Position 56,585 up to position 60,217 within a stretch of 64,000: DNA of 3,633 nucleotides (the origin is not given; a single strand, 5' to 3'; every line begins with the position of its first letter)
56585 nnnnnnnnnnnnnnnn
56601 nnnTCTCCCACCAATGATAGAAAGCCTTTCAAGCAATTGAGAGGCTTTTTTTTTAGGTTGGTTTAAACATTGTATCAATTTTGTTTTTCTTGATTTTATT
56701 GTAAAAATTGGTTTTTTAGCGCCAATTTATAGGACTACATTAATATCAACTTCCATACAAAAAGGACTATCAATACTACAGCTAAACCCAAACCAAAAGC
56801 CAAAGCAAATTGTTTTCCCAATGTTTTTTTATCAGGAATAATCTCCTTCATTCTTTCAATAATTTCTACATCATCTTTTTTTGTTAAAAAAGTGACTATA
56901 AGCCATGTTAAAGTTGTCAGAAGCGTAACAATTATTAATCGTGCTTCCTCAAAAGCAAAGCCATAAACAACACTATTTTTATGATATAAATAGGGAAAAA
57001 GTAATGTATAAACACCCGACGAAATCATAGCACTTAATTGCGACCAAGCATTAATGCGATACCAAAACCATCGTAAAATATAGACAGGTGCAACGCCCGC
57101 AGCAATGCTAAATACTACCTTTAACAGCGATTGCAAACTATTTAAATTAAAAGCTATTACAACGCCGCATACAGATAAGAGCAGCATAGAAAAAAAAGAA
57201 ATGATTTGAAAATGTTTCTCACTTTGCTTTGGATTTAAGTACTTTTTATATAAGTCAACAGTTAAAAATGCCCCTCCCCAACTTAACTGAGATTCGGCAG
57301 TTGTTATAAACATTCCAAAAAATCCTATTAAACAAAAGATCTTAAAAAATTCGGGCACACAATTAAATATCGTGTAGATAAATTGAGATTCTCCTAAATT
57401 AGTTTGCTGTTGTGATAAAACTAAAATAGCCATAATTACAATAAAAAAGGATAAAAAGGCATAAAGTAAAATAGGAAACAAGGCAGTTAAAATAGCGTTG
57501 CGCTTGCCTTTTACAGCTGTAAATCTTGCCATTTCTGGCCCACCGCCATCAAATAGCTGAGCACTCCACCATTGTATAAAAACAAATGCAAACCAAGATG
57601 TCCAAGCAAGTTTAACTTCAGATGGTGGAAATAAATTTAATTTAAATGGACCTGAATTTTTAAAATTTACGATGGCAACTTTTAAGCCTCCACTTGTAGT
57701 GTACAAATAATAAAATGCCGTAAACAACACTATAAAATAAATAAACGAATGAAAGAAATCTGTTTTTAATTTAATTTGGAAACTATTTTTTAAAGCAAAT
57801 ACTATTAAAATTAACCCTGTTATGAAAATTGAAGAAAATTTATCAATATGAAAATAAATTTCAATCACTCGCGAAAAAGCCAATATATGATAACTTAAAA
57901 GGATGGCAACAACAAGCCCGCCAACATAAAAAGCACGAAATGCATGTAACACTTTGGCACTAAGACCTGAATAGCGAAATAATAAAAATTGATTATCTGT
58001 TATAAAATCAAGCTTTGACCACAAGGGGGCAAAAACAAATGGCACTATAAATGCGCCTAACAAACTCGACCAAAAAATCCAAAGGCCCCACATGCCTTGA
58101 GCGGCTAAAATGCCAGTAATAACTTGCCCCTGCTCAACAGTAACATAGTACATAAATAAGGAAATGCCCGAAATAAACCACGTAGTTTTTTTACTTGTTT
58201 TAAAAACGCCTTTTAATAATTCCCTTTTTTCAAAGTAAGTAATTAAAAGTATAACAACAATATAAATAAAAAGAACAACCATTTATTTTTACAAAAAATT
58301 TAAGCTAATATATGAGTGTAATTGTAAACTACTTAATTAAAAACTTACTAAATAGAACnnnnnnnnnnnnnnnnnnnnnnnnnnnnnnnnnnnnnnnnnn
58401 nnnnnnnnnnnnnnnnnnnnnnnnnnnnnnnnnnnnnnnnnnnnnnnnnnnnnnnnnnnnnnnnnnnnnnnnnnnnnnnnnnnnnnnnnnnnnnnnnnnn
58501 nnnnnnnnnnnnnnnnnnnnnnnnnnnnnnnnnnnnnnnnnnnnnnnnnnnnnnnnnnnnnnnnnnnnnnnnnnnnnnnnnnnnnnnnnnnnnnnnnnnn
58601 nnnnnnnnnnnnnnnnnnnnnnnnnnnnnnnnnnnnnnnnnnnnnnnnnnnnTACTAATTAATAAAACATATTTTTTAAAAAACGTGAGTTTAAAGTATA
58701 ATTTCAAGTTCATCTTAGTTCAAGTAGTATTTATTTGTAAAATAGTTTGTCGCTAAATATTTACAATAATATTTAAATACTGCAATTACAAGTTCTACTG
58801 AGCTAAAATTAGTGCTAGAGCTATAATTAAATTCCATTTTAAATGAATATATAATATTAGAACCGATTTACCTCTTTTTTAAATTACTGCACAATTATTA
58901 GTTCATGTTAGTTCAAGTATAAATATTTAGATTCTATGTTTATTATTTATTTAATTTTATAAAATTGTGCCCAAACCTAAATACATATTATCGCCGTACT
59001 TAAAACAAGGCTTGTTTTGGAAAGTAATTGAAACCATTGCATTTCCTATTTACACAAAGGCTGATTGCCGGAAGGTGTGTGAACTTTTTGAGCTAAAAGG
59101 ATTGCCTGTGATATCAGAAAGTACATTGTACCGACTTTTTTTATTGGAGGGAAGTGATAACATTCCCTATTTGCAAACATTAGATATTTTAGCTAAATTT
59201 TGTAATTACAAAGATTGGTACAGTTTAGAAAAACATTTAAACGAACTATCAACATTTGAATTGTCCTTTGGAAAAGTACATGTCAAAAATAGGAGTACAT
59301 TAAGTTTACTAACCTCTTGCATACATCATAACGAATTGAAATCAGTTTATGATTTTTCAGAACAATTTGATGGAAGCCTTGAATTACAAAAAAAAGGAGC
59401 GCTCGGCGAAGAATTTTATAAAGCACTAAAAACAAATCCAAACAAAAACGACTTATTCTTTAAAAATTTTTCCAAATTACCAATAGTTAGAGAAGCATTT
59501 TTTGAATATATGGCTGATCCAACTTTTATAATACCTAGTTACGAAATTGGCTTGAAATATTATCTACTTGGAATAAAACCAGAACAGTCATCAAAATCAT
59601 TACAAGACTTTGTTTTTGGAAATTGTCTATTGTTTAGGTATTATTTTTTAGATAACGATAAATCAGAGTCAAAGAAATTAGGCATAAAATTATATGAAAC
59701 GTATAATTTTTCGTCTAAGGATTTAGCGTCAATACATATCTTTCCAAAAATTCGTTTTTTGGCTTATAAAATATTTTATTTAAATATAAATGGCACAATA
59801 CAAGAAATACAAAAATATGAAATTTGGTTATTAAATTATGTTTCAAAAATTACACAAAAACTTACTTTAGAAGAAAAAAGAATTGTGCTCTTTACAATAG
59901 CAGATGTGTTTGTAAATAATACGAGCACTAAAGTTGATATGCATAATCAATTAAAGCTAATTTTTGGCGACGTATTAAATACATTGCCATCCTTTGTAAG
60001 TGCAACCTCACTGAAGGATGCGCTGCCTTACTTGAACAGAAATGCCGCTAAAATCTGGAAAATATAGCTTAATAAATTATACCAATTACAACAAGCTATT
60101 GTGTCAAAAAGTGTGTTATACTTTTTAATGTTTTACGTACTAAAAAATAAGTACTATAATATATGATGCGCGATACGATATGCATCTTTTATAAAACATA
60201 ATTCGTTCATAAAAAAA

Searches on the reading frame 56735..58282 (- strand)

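Call 6: search_protein_families(library=ncbifam, proteins=[window:56735-58282:-], max_evalue=0.1)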
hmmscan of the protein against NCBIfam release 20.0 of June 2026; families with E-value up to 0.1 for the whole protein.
window:56735-58282:- (515 aa): 2 families
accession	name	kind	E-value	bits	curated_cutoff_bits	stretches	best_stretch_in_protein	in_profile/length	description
TIGR00813.1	sss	superfamily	5e-15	55.5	184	1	30-420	5-409/411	sodium/solute symporter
TIGR02121.1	Na_Pro_sym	equivalog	3e-09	36.2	515.5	1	2-456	5-469/488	sodium/proline symporter PutP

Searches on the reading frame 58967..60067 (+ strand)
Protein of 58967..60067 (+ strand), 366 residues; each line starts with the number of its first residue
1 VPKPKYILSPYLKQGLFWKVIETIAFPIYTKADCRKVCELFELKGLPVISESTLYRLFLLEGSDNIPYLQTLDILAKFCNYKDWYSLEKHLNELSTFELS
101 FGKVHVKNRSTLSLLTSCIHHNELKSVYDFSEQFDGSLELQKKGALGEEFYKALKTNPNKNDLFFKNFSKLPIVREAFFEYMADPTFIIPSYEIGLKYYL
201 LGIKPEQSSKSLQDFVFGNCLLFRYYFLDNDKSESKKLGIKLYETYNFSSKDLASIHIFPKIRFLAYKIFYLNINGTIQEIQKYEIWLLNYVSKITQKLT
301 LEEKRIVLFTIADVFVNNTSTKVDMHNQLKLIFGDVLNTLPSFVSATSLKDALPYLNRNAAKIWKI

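Call 3: search_protein_families(library=pfam, proteins=[window:58967-60067:+], max_evalue=0.1)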
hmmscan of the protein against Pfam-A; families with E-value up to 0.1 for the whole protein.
window:58967-60067:+ (366 aa): 0 families

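Call 4: search_protein_families(library=padloc, proteins=[window:58967-60067:+], max_evalue=0.1)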
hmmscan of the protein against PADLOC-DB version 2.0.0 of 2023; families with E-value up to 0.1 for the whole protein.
window:58967-60067:+ (366 aa): 0 families

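Call 6: search_protein_families(library=ncbifam, proteins=[window:58967-60067:+], max_evalue=0.1)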
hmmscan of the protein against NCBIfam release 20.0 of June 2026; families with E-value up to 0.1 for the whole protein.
window:58967-60067:+ (366 aa): 0 families

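Call 7: search_protein_families(library=phrogs, proteins=[window:58967-60067:+], max_evalue=0.1)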
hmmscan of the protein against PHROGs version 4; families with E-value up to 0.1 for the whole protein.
window:58967-60067:+ (366 aa): 0 families

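Call 99: search_solved_structures(query=A5, max_evalue=10)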
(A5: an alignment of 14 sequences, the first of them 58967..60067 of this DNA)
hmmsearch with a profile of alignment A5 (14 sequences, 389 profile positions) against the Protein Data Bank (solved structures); distinct sequences matched with E-value up to 10: 1.
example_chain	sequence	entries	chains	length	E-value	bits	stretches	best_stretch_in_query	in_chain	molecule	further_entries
9hnh_A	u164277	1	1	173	0.22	13.9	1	138-172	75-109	Chains: A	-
